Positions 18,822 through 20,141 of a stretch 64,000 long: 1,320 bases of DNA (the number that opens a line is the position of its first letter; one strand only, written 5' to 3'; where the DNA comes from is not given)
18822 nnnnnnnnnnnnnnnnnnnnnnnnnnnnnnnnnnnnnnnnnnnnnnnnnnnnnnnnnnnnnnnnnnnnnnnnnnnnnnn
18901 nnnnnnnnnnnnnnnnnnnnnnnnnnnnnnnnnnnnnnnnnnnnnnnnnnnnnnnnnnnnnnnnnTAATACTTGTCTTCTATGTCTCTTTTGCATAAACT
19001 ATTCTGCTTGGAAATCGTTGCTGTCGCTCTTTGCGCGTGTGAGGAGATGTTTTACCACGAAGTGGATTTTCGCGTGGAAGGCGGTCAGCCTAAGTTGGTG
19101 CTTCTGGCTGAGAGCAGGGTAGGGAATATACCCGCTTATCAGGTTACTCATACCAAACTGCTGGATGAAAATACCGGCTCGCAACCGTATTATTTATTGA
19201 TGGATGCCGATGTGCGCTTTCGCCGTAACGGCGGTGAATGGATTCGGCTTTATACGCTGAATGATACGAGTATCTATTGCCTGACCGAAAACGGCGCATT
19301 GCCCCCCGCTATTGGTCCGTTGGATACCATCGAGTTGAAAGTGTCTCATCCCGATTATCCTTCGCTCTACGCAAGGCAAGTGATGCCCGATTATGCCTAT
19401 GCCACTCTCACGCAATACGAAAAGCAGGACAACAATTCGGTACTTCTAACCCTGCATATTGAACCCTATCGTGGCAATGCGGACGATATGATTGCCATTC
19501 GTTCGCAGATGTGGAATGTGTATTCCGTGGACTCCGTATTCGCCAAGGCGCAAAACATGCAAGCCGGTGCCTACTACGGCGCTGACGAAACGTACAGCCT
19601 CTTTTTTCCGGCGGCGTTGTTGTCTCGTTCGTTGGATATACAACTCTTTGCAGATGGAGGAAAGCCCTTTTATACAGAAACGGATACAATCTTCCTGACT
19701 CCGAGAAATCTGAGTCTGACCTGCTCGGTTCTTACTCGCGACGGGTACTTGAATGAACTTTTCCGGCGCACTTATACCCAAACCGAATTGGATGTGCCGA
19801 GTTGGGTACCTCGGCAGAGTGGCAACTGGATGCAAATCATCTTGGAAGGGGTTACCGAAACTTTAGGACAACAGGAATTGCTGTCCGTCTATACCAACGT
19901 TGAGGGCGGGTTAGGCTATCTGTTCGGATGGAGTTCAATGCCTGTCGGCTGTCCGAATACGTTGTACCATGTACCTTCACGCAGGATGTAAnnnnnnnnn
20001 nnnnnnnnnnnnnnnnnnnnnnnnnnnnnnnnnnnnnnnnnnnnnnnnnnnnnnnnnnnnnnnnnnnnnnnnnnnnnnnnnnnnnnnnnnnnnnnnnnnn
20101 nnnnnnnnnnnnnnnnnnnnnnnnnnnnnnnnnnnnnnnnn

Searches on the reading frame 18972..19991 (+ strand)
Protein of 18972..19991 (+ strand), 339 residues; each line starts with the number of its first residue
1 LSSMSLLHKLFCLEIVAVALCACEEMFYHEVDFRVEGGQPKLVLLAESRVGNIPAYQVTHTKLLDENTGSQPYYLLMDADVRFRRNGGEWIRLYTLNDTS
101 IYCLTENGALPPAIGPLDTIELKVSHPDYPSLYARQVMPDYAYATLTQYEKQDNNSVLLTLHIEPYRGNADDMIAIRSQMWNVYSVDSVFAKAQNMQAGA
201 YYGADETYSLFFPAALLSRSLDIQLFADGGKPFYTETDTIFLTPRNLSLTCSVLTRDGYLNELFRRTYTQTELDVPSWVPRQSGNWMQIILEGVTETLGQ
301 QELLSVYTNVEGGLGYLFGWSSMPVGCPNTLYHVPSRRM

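Call 34: search_protein_families(library=pfam, proteins=[window:18972-19991:+], max_evalue=0.00001)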
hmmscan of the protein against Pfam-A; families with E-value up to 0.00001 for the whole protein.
window:18972-19991:+ (339 aa): 0 families

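Call 38: search_protein_families(library=pfam, proteins=[window:18972-19991:+], max_evalue=0.1)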
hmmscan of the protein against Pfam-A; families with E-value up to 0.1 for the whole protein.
window:18972-19991:+ (339 aa): 1 family
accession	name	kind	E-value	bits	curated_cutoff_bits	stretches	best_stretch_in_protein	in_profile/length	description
PF14054.11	DUF4249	-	6e-05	23.2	28.5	0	30-160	3-134/269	Domain of unknown function (DUF4249)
